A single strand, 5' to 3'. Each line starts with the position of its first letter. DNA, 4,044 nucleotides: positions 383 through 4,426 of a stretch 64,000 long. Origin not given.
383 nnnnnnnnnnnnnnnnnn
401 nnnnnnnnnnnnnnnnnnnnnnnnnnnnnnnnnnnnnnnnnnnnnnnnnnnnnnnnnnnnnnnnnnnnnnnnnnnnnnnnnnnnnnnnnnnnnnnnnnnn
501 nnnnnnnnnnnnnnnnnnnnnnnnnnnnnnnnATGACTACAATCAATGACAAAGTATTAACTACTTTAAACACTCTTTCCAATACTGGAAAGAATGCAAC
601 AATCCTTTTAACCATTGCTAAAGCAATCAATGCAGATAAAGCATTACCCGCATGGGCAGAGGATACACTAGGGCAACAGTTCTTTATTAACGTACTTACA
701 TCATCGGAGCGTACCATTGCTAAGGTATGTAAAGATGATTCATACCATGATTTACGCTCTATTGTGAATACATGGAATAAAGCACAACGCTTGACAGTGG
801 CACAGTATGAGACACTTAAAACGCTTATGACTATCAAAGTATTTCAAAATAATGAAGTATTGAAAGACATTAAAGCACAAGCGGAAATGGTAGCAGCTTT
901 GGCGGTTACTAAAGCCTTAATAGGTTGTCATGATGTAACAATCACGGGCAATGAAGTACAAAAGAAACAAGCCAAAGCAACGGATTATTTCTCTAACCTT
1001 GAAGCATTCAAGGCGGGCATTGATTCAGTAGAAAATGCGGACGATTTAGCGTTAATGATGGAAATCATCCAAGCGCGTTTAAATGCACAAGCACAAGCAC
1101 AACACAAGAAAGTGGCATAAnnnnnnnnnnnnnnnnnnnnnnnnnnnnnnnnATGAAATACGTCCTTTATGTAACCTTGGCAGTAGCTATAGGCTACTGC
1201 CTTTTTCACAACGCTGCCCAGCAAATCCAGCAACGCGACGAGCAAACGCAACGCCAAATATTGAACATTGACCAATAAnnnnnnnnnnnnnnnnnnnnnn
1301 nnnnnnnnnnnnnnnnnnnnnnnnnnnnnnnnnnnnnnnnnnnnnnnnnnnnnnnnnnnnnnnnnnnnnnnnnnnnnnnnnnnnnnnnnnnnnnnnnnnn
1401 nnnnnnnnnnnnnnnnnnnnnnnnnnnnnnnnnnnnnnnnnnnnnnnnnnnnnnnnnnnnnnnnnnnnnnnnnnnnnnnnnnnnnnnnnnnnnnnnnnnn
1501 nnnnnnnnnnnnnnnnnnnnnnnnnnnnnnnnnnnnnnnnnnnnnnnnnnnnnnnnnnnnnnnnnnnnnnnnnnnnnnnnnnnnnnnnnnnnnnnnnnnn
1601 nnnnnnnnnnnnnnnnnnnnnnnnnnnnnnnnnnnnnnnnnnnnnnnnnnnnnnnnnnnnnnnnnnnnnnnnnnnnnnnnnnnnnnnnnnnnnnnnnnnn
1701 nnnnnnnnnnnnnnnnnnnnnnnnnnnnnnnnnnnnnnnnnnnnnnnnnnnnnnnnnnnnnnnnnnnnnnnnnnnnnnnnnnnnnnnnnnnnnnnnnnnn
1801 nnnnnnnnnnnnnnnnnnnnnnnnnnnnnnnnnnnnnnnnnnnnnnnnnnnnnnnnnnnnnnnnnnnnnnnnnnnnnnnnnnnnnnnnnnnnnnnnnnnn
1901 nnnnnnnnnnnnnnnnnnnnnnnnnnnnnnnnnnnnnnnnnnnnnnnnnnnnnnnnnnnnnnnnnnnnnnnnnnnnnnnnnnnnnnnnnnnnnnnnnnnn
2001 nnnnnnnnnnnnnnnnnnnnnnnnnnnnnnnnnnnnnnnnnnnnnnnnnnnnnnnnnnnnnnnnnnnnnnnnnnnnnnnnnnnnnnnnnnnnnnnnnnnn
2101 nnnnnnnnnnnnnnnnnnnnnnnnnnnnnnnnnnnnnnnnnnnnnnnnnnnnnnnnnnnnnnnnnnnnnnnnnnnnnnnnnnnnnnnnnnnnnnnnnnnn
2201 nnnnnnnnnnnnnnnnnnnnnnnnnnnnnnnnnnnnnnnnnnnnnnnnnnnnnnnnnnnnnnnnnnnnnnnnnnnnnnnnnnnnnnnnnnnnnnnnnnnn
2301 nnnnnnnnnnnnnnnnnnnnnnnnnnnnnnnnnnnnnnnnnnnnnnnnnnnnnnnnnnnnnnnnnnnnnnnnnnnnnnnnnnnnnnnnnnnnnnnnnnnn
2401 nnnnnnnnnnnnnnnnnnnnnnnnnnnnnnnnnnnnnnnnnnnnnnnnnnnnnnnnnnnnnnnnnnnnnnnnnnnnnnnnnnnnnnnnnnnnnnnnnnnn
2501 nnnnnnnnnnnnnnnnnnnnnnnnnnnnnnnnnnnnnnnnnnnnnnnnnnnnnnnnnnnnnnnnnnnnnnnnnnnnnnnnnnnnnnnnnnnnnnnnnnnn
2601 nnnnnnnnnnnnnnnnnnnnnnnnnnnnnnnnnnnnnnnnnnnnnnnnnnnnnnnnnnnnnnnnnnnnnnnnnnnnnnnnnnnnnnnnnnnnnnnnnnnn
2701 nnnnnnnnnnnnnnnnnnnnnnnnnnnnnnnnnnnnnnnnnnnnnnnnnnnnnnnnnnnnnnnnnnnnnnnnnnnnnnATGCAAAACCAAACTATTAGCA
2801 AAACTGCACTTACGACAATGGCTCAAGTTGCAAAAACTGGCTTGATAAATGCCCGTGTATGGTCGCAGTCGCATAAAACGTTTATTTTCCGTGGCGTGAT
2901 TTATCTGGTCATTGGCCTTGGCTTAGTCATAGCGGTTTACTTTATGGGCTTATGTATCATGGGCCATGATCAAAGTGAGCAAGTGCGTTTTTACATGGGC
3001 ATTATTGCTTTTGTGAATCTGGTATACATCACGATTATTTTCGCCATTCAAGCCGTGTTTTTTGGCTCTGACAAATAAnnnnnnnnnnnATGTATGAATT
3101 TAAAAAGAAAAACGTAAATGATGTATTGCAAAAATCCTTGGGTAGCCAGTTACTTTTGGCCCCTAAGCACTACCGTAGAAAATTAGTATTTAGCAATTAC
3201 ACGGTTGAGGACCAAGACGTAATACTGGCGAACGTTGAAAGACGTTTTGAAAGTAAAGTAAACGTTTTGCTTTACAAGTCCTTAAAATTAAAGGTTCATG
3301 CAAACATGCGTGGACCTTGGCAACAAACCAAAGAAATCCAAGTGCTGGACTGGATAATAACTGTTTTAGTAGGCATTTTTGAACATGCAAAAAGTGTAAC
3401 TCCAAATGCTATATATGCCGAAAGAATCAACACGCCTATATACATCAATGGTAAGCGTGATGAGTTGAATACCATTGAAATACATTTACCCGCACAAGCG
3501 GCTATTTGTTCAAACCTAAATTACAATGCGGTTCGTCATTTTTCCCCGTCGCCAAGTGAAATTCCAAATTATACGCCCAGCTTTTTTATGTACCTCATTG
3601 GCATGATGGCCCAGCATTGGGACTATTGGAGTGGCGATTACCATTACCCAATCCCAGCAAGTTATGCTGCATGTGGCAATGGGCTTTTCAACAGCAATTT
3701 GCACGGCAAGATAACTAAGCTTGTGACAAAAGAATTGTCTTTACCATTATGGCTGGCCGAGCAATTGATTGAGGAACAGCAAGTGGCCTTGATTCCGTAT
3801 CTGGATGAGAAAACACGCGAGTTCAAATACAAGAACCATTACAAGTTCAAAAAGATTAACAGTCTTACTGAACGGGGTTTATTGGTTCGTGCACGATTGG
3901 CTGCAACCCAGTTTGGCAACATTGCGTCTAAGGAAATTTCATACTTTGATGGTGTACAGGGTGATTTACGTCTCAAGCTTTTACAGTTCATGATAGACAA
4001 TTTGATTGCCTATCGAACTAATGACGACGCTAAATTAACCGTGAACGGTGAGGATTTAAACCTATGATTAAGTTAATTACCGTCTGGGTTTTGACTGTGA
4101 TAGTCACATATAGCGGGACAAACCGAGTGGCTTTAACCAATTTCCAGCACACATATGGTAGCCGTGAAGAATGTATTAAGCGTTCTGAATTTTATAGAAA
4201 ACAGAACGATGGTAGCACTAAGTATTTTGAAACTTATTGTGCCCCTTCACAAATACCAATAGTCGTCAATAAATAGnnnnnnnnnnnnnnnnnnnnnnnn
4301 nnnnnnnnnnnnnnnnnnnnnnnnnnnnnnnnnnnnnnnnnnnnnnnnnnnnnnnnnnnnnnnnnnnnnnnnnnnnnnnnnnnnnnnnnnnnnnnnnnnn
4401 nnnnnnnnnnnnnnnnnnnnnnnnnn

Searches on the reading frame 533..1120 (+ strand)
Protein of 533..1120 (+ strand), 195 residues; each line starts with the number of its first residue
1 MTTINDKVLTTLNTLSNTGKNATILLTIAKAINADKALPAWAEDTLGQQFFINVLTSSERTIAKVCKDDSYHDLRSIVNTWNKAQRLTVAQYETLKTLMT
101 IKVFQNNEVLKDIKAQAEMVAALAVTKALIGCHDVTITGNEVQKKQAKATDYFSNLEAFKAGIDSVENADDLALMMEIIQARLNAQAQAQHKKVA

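Call 23: search_protein_families(library=phrogs, proteins=[window:533-1120:+], max_evalue=0.01)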
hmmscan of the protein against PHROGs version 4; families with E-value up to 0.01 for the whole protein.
window:533-1120:+ (195 aa): 0 families

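Call 24: search_protein_families(library=pfam, proteins=[window:533-1120:+], max_evalue=0.1)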
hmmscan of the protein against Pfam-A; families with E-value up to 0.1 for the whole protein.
window:533-1120:+ (195 aa): 1 family
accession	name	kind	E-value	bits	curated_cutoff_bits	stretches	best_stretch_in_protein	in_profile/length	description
PF16341.10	DUF4971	-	0.036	14.3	31.3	1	72-113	94-135/141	Domain of unknown function (DUF4971)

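Call 56: find_homologous_proteins(query=window:533-1120:+, max_evalue=0.001)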
Query window:533-1120:+ (195 aa): 7 proteins with E <= 0.001 among 505 candidates.
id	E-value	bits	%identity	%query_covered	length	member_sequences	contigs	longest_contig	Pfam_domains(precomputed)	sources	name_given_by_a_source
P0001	1.7e-115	401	98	100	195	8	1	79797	-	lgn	-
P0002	1.5e-109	381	94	100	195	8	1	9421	-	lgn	-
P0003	1.9e-103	362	89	100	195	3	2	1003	-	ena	-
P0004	6.0e-85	301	76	100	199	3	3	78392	-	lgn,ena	-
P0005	4.1e-83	295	75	100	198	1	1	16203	-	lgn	-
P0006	5.5e-83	295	74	100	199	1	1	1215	-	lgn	-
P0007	1.9e-80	287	73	98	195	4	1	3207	-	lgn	-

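Call 57: find_encoding_contigs(protein=P0004, flank=6000, max_places=4)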
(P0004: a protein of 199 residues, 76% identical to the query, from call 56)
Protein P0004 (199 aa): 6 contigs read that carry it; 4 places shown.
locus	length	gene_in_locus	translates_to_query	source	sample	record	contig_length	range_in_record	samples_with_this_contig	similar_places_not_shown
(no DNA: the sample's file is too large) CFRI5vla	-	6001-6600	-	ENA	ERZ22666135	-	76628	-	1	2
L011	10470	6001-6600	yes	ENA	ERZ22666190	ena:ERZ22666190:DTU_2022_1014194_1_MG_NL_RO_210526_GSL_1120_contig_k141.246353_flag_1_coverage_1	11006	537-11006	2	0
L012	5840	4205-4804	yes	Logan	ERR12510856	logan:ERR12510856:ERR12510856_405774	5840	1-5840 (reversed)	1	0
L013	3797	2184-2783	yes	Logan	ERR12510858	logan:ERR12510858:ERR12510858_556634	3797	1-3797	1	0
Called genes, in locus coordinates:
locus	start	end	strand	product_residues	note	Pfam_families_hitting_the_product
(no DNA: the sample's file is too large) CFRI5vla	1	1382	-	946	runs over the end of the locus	PF14528:LAGLIDADG_3, PF05876:GpA_ATPase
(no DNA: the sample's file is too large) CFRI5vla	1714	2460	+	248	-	-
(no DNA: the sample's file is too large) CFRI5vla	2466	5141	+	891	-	PF09250:Prim-Pol, PF19263:DUF5906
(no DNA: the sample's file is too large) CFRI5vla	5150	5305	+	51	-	-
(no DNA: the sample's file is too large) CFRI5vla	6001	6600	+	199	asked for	-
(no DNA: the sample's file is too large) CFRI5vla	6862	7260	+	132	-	-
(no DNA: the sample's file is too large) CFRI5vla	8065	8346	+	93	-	-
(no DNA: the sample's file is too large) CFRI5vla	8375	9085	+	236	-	-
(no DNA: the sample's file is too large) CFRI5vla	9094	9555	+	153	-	-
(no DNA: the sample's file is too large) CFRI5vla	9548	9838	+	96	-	-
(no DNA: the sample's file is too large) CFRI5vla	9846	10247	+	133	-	-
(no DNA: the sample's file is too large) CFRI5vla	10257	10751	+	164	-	-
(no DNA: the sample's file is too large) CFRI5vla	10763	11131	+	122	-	-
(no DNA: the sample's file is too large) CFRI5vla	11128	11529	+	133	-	-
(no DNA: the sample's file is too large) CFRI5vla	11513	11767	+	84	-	-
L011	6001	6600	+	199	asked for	-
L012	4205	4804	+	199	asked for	-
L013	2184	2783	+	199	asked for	-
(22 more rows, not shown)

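Call 58: find_encoding_contigs(protein=P0005, flank=6000, max_places=3)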
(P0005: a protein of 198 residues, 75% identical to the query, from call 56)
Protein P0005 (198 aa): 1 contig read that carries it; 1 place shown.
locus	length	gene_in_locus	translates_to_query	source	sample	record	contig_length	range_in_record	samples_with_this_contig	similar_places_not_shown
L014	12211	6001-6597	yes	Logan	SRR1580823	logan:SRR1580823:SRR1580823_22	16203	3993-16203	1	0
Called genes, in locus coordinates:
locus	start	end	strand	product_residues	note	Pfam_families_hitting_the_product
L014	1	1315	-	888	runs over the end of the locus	PF14528:LAGLIDADG_3, PF05876:GpA_ATPase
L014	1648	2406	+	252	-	-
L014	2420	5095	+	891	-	PF09250:Prim-Pol, PF19263:DUF5906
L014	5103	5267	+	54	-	-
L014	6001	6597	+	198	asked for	-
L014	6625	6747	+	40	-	-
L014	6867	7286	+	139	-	-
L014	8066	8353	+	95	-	-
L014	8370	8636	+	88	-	-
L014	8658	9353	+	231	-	-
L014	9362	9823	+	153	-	-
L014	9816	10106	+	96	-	-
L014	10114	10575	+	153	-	-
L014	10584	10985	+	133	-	-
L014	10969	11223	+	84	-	-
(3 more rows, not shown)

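Call 59: find_encoding_contigs(protein=P0007, flank=6000, max_places=3)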
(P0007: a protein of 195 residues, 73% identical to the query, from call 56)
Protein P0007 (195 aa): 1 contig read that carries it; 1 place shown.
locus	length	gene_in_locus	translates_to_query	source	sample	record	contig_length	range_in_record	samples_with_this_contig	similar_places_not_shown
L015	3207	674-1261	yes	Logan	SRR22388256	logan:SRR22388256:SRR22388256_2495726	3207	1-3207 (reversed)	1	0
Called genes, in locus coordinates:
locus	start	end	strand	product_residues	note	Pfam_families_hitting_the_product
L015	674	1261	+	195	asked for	-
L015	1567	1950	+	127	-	-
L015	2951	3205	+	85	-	?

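Call 74: search_solved_structures(query=window:533-1120:+, max_evalue=1)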
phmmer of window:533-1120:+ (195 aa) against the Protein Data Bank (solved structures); distinct sequences matched with E-value up to 1: 0.

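Call 79: find_homologous_proteins(query=A2, max_evalue=0.001)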
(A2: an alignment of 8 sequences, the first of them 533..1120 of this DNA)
Query A2 (8 sequences) (195 aa, profile of the alignment): 11 proteins with E <= 0.001 among 8000 candidates.
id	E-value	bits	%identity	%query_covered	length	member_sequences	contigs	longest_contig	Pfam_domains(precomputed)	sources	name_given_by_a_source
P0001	2.1e-114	398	98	100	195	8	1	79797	-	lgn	-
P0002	1.2e-113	396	94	100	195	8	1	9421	-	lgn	-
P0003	7.8e-112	390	89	100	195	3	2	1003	-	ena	-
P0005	1.5e-111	389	75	100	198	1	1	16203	-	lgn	-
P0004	5.2e-111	387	76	100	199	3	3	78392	-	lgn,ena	-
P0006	5.2e-111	387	74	100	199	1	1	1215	-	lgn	-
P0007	1.1e-106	373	73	98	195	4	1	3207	-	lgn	-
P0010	4.3e-39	152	41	97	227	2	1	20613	-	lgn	-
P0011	3.8e-26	110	41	90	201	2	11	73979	-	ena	-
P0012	4.9e-26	110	41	90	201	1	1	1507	-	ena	-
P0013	4.4e-25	107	36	99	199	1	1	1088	-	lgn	-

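Call 80: find_encoding_contigs(protein=P0010, flank=7000, max_places=3)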
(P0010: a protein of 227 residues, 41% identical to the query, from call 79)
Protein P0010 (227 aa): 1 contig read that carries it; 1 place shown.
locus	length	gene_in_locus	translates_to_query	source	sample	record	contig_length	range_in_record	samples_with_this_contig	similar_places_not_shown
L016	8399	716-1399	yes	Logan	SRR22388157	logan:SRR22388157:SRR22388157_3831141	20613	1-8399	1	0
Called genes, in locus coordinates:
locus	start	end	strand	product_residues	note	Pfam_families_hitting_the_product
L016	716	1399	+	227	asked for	-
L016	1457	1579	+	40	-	-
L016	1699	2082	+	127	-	-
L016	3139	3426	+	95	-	-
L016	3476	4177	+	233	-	-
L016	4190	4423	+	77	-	-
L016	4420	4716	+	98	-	-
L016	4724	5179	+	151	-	-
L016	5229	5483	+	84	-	-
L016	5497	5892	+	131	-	-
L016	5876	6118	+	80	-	-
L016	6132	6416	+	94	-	PF02954:HTH_8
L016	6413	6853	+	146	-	-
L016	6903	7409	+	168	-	-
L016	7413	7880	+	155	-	-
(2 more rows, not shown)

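Call 81: find_encoding_contigs(protein=P0011, flank=7000, max_places=4)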
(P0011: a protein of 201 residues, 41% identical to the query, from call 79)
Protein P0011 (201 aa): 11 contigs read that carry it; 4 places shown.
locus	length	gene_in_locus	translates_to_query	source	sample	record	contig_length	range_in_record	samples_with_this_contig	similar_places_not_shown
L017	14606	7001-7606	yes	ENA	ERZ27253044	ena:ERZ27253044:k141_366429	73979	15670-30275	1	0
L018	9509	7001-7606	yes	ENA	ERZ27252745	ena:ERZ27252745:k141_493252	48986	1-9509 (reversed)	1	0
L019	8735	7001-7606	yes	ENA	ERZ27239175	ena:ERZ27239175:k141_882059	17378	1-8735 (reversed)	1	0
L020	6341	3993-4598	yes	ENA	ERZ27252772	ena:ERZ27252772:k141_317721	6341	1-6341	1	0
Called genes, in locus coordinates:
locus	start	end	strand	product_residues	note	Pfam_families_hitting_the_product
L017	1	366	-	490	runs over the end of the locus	-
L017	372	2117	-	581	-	PF05876:GpA_ATPase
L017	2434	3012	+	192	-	-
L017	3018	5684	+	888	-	PF09250:Prim-Pol, PF19263:DUF5906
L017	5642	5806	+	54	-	-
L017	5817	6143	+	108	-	-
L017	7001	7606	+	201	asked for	-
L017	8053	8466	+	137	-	-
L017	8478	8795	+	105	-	-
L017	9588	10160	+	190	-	-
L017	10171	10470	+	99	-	-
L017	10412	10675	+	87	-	-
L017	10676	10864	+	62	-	-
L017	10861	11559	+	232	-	-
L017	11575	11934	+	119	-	-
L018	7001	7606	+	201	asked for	-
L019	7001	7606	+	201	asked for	-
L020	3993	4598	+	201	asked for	-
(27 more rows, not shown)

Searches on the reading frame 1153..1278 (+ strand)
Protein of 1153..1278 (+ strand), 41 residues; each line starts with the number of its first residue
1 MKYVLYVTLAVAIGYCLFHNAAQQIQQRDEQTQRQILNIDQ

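Call 23: search_protein_families(library=phrogs, proteins=[window:1153-1278:+], max_evalue=0.01)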
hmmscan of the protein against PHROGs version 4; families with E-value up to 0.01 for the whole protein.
window:1153-1278:+ (41 aa): 0 families

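Call 24: search_protein_families(library=pfam, proteins=[window:1153-1278:+], max_evalue=0.1)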
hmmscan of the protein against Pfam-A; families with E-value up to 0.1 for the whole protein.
window:1153-1278:+ (41 aa): 1 family
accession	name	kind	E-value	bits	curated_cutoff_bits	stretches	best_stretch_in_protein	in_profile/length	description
PF08156.18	NOP5NT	-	0.03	15.1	27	1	11-40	6-36/66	NOP5NT (NUC127) domain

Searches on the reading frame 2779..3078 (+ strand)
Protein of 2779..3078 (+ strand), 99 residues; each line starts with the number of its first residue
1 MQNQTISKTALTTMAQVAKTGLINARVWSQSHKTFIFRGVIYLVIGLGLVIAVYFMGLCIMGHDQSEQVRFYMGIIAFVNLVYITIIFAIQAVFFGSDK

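Call 23: search_protein_families(library=phrogs, proteins=[window:2779-3078:+], max_evalue=0.01)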
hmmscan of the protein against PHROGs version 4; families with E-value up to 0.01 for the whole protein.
window:2779-3078:+ (99 aa): 0 families

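Call 24: search_protein_families(library=pfam, proteins=[window:2779-3078:+], max_evalue=0.1)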
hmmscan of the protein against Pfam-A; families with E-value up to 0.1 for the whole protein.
window:2779-3078:+ (99 aa): 1 family
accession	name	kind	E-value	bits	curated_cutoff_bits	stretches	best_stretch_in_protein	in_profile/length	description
PF05915.17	TMEM_230_134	-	0.011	16.3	26.8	1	20-88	36-101/119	Transmembrane proteins 230/134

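Call 77: find_homologous_proteins(query=window:2779-3078:+, max_evalue=0.001)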
Query window:2779-3078:+ (99 aa): 2 proteins with E <= 0.001 among 3 candidates.
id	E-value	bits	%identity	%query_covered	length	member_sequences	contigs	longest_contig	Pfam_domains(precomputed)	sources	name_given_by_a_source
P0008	7.1e-56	204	99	100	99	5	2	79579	-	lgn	-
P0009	1.1e-44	168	81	96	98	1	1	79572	-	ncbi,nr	ncbi:hypothetical protein [Acinetobacter phage vB_AbaS_TCUP2199]|nr:hypothetical protein [Acinetobac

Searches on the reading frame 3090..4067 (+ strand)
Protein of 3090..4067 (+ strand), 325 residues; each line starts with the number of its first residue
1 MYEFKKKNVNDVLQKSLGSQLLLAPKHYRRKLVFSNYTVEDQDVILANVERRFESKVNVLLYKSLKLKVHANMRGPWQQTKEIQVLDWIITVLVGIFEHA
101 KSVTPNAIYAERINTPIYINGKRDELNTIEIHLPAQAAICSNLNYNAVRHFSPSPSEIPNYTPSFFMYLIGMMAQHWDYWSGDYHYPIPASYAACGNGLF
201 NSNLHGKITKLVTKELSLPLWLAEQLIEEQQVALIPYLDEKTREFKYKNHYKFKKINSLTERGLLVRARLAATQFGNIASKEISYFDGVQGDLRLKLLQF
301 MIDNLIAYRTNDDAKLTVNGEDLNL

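Call 23: search_protein_families(library=phrogs, proteins=[window:3090-4067:+], max_evalue=0.01)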
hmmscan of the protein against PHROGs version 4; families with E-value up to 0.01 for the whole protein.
window:3090-4067:+ (325 aa): 2 families
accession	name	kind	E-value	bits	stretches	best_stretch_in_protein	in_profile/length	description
phrog_8153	-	unknown function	1.4e-07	32.6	1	136-193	38-94/151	-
phrog_13228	-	unknown function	0.008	17.4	0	268-305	76-112/115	-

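Call 24: search_protein_families(library=pfam, proteins=[window:3090-4067:+], max_evalue=0.1)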
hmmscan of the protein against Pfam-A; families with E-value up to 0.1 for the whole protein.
window:3090-4067:+ (325 aa): 0 families

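Call 27: find_related_loci(query=window:3090-4067:+, collection=viral_contigs, flank=6000)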
Query window:3090-4067:+ (325 aa) in viral_contigs; peptide patterns used: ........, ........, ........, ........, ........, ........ (x = any residue, [..] = any of these).
6 stretches matched a pattern, but none encodes a relative of the query by tblastn (E <= 1e-3).

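Call 31: search_dna_similar(query=window:3090-4067:+, collection=phages, mode=protein, max_rows=30, max_evalue=0.001)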
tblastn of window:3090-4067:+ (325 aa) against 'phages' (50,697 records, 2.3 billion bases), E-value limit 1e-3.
Records with a match: 4; places in all: 4; records where one place covers at least 80% of the query: 4.
Best place of each record, by identity: 95-99% 1; <60% 3.
By first word of the organism name: Acinetobacter 4.
By host as written in the record: Acinetobacter baumannii 2; Acinetobacter baumannii AB5075 1; Acinetobacter baumannii TV2199 1.
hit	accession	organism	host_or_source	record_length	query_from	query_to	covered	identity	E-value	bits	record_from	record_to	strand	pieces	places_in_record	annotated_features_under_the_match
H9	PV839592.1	Acinetobacter phage fJoAci04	Acinetobacter baumannii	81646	1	325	100%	98.8%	0e+0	672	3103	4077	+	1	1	hypothetical protein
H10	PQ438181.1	Acinetobacter phage Mystique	Acinetobacter baumannii AB5075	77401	1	316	97%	34.6%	5e-51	187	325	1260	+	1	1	hypothetical protein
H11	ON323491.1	Acinetobacter phage vB_AbaS_TCUP2199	Acinetobacter baumannii TV2199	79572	1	316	97%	34.4%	7e-51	186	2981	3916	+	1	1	hypothetical protein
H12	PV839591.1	Acinetobacter phage fJoAci01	Acinetobacter baumannii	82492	1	316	97%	34.4%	2e-50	185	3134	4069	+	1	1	hypothetical protein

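Call 73: search_solved_structures(query=window:3090-4067:+, max_evalue=1)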
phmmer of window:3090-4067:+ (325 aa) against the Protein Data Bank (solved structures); distinct sequences matched with E-value up to 1: 2.
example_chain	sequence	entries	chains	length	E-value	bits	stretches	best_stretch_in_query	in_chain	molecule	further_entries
6g03_A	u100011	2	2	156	0.064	15.8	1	50-149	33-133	Pre-rRNA-processing protein TSR2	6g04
8y6v_E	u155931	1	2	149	0.078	15.5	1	247-324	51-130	gp85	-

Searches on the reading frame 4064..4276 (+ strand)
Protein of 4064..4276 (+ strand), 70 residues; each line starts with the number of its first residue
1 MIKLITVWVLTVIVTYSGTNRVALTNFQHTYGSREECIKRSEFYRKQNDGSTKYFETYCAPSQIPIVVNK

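Call 23: search_protein_families(library=phrogs, proteins=[window:4064-4276:+], max_evalue=0.01)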
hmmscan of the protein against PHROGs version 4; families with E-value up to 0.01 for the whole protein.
window:4064-4276:+ (70 aa): 1 family
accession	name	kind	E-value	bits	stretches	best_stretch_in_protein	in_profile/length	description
phrog_7312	-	unknown function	0.0047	17.5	1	6-61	48-102/189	-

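Call 24: search_protein_families(library=pfam, proteins=[window:4064-4276:+], max_evalue=0.1)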
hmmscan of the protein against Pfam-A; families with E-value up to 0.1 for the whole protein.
window:4064-4276:+ (70 aa): 0 families
